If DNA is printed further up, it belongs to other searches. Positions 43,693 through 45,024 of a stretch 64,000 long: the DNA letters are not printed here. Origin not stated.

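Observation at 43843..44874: Kinase-less PASTA protein in the position where PASTA Ser/Thr kinase (PrkC/PknB) usually sits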

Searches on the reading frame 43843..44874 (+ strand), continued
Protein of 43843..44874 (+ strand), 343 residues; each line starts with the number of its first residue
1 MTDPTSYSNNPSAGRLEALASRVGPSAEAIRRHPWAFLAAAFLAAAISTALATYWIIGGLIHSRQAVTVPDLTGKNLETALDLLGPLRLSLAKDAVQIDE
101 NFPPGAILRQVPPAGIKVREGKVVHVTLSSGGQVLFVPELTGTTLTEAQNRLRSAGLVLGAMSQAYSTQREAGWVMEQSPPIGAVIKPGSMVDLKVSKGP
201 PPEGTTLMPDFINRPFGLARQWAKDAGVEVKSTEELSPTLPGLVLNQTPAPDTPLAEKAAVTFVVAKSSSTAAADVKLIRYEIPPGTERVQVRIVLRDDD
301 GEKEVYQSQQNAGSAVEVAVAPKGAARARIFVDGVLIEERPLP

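Call 29: fold_search(model_id=the predicted structure, library=pdb)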
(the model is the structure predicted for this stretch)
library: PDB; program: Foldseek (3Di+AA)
matches with E <= 10: 1589; with E <= 0.001: 26
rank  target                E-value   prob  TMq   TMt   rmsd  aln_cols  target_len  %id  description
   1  3py9                  2.8e-21  1.00  0.23  0.28  18.8       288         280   22  X-ray structural studies of the entire extra-cellular region of the Ser/Thr kinase PrkC from Staphylococcus aureus (released 2011-01-19)
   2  3m9g                  3.3e-13  1.00  0.24  0.38  16.0       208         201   25  Crystal structure of the three-PASTA-domain of a Ser/Thr kinase from Staphylococcus aureus (released 2010-11-03)
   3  5e12_A                6.5e-12  1.00  0.24  0.36  12.9       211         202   22  Crystal Structure of PASTA Domains 2, 3 and 4 of Mycobacterium tuberculosis Protein Kinase B (released 2016-09-14)
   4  5e12_B                1.6e-10  1.00  0.26  0.41  10.8       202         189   22  Crystal Structure of PASTA Domains 2, 3 and 4 of Mycobacterium tuberculosis Protein Kinase B (released 2016-09-14)
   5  2kui_MODEL_1_A        2.1e-09  1.00  0.22  0.27  18.7       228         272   22  NMR structure of the PASTA domain of Mycobacterium tuberculosis of PknB (released 2010-04-14)
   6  5e10                  1.8e-08  1.00  0.24  0.53   7.8       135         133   26  Crystal Structure of PASTA Domains 1 and 2 of Mycobacterium tuberculosis Protein Kinase B (released 2016-09-14)
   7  2kuf_MODEL_1_A        1.6e-06  1.00  0.21  0.46   9.1       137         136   26  NMR structure of the PASTA domain 3 and 4 of Mycobacterium tuberculosis of PknB (released 2010-04-14)
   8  7o4c_A                2.1e-06  1.00  0.17  0.45  11.8       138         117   20  Crystal structure of PASTA domains of the Penicillin-Binding Protein 1 (PBP1) from Staphylococcus aureus (released 2021-11-03)
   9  7o61_A                5.4e-06  1.00  0.17  0.47  11.5       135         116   17  Crystal structure of the C-terminal PASTA domains of Staphylococcus aureus PBP1 (released 2022-04-20)
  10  2kue_MODEL_1_A        8.3e-06  1.00  0.29  0.60   4.5       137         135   26  NMR structure of the PASTA domain 2 and 3 of Mycobacterium tuberculosis of PknB (released 2010-04-14)
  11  2kud_MODEL_1_A        1.3e-05  1.00  0.21  0.43   8.3       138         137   25  NMR structure of the PASTA domain 1 and 2 of Mycobacterium tuberculosis of PknB (released 2010-04-14)
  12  2z2l_C                2.8e-05  1.00  0.16  0.41  11.5       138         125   14  Penicillin-Binding Protein 2X (PBP2X) from Streptococcus pneumoniae (released 2007-09-04)
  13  5u47                  2.8e-05  1.00  0.16  0.09  11.2       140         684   16  1.95 Angstrom Resolution Crystal Structure of Penicillin Binding Protein 2X from Streptococcus thermophilus (released 2016-12-28)
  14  5oau                  3.1e-05  1.00  0.16  0.09  11.6       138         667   14  Penicillin-Binding Protein 2X (PBP2X) from Streptococcus pneumoniae (released 2018-05-30)
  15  1rp5_B                3.3e-05  1.00  0.16  0.09  11.2       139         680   14  PBP2x from Streptococcus pneumoniae strain 5259 with reduced susceptibility to beta-lactam antibiotics (released 2004-02-03)
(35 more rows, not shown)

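Call 31: find_encoding_contigs(protein=P0063, flank=8000, max_places=1)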
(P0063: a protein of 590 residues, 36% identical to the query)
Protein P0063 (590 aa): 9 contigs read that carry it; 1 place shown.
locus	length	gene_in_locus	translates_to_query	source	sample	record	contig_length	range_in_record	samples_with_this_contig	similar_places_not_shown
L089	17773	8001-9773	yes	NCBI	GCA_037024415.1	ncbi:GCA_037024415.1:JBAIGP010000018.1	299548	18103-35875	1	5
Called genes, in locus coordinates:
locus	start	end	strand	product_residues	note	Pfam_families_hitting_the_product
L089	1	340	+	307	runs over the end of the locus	PF07837:FTCD_N, PF02971:FTCD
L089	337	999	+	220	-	PF04961:FTCD_C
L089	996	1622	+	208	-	PF04167:DUF402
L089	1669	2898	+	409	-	PF00266:Aminotran_5, PF00155:Aminotran_1_2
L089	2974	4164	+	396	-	PF01370:Epimerase, PF16363:GDP_Man_Dehyd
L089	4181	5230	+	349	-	PF10066:DUF2304 (weak), PF00535:Glycos_transf_2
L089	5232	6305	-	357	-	PF00586:AIRS, PF02769:AIRS_C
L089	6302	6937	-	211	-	PF02581:TMP-TENI, PF01180:DHO_dh (weak)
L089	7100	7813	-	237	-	-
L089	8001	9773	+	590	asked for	PF00069:Pkinase, PF01636:APH (faint), PF07714:PK_Tyr_Ser-Thr, PF03109:ABC1 (weak), PF17667:Pkinase_fungal (weak), PF03793:PASTA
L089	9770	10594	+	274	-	PF01261:AP_endonuc_2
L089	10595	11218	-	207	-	PF00174:Oxidored_molyb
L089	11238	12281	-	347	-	PF01212:Beta_elim_lyase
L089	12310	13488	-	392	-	PF02720:DUF222, PF01844:HNH (faint)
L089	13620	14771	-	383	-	PF00365:PFK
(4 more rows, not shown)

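Call 32: find_encoding_contigs(protein=P0068, flank=8000, max_places=1)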
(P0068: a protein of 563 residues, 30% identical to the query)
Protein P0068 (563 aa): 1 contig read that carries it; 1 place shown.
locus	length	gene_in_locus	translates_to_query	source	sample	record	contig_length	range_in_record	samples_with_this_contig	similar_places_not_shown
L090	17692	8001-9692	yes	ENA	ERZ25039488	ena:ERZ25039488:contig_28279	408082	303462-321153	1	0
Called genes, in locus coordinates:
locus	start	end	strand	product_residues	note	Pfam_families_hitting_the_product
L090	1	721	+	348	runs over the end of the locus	PF10066:DUF2304, PF00535:Glycos_transf_2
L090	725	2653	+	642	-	-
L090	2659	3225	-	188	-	PF06197:DUF998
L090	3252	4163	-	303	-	PF04227:Indigoidine_A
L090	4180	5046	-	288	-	PF00294:PfkB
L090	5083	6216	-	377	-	PF00586:AIRS, PF02769:AIRS_C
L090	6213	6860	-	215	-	PF02581:TMP-TENI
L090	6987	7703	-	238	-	-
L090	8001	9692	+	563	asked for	PF00069:Pkinase, PF03109:ABC1 (weak), PF07714:PK_Tyr_Ser-Thr, PF03793:PASTA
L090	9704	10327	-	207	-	PF00174:Oxidored_molyb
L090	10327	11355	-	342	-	PF01212:Beta_elim_lyase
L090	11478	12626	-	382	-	PF00365:PFK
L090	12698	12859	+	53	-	-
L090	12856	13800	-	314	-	PF00696:AA_kinase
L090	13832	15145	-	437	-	PF02492:cobW (faint)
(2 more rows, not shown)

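Call 56: find_encoding_contigs(protein=P0071, flank=8000, max_places=1)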
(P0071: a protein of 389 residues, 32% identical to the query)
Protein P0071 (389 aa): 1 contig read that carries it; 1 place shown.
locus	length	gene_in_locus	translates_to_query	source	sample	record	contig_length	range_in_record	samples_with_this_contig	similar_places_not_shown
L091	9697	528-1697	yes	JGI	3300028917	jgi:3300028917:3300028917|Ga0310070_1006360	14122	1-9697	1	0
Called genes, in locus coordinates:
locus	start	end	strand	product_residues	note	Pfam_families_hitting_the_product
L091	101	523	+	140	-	-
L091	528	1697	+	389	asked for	PF03793:PASTA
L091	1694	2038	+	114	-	-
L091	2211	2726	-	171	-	-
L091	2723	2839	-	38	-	-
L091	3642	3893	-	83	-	-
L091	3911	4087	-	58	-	-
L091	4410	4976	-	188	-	PF04919:DUF655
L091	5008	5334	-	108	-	PF03874:RNA_pol_Rpb4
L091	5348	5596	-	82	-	PF01157:Ribosomal_L21e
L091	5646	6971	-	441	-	PF02881:SRP54_N, PF13191:AAA_16 (faint), PF13401:AAA_22 (weak), PF20720:nSTAND3 (faint), PF00448:SRP54, PF02978:SRP_SPB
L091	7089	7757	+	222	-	PF02887:PK_C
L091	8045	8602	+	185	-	-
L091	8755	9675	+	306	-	PF08271:Zn_Ribbon_TF, PF00382:TFIIB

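Call 57: find_encoding_contigs(protein=P0076, flank=8000, max_places=1)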
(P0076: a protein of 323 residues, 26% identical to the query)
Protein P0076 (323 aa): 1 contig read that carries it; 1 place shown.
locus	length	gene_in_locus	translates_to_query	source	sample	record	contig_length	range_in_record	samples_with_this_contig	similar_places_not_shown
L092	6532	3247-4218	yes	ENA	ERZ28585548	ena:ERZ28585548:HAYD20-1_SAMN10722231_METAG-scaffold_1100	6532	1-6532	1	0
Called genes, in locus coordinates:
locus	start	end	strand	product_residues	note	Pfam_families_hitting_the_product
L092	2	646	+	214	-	?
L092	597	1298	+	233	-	PF01596:Methyltransf_3 (weak), PF01728:FtsJ (weak), PF01189:Methyltr_RsmB-F, PF09445:Methyltransf_15 (weak), PF13847:Methyltransf_31 (weak)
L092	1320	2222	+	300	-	-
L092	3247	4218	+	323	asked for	PF03793:PASTA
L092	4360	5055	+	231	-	PF24661:DUF7649, PF09922:LiaF-like_C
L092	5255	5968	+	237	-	PF07730:HisKA_3, PF02518:HATPase_c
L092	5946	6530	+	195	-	?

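Call 60: search_protein_families(library=pfam, proteins=[L092:2-646:+, L092:471-1298:+, L092:1320-2222:+, L092:2219-3196:+, L092:3241-4218:+], max_evalue=0.001)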
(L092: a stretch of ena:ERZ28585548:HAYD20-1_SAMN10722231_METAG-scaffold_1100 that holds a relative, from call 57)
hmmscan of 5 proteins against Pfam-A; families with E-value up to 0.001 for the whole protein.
L092:2-646:+ (214 aa): 1 family
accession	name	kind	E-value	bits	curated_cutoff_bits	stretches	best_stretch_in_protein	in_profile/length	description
PF01029.23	NusB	-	2e-28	99.9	23.1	1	3-125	2-133/133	NusB family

L092:471-1298:+ (275 aa): 6 families
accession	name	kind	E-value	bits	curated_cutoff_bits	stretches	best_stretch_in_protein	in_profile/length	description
PF01189.24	Methyltr_RsmB-F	-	6.3e-56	189.6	27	1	79-272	3-199/199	16S rRNA methyltransferase RsmB/F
PF13847.12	Methyltransf_31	-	8.7e-08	32.4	27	1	86-221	5-116/145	Methyltransferase domain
PF09445.16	Methyltransf_15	-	7.2e-07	29.4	22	1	87-182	3-99/165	RNA cap guanine-N2 methyltransferase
PF01596.23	Methyltransf_3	-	6.5e-06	26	22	1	87-163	47-128/204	O-methyltransferase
PF01728.25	FtsJ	-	8.9e-06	26.2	24.1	1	83-228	20-151/181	FtsJ-like methyltransferase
PF13649.12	Methyltransf_25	-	0.00014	22.9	27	1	88-161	1-70/97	Methyltransferase domain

L092:1320-2222:+ (300 aa): 4 families
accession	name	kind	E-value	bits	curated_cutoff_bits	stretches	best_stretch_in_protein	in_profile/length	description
PF13672.11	PP2C_2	-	3.6e-15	56.5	24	1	12-257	8-184/209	Protein phosphatase 2C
PF00481.26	PP2C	-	2.6e-12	47.4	20.3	1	127-192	79-142/255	Protein phosphatase 2C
PF11414.13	Suppressor_APC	-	1.1e-06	29.2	25.4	0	117-151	21-55/82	Adenomatous polyposis coli tumour suppressor protein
PF12636.12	DUF3781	-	0.00034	20.9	27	0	103-143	6-47/72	Protein of unknown function (DUF3781)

L092:2219-3196:+ (325 aa): 5 families
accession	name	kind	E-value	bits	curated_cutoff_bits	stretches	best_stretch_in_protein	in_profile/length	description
PF00069.31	Pkinase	-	1.8e-54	185.4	31.7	1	12-259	1-252/263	Protein kinase domain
PF07714.23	PK_Tyr_Ser-Thr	-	2.2e-40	139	23.1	1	13-259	2-249/258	Protein tyrosine and serine/threonine kinase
PF03109.22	ABC1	-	3e-10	40.1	22.9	1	47-168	109-224/244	ABC1 atypical kinase-like domain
PF01636.29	APH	-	8.7e-08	32.6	23.2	0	50-127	32-110/239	Phosphotransferase enzyme family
PF01163.29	RIO1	-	5e-05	23.4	22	1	86-162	81-155/187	RIO domain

L092:3241-4218:+ (325 aa): 1 family
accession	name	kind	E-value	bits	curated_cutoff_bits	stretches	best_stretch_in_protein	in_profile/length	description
PF03793.24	PASTA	-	1.4e-32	111.9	23.2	3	74-136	2-64/64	PASTA domain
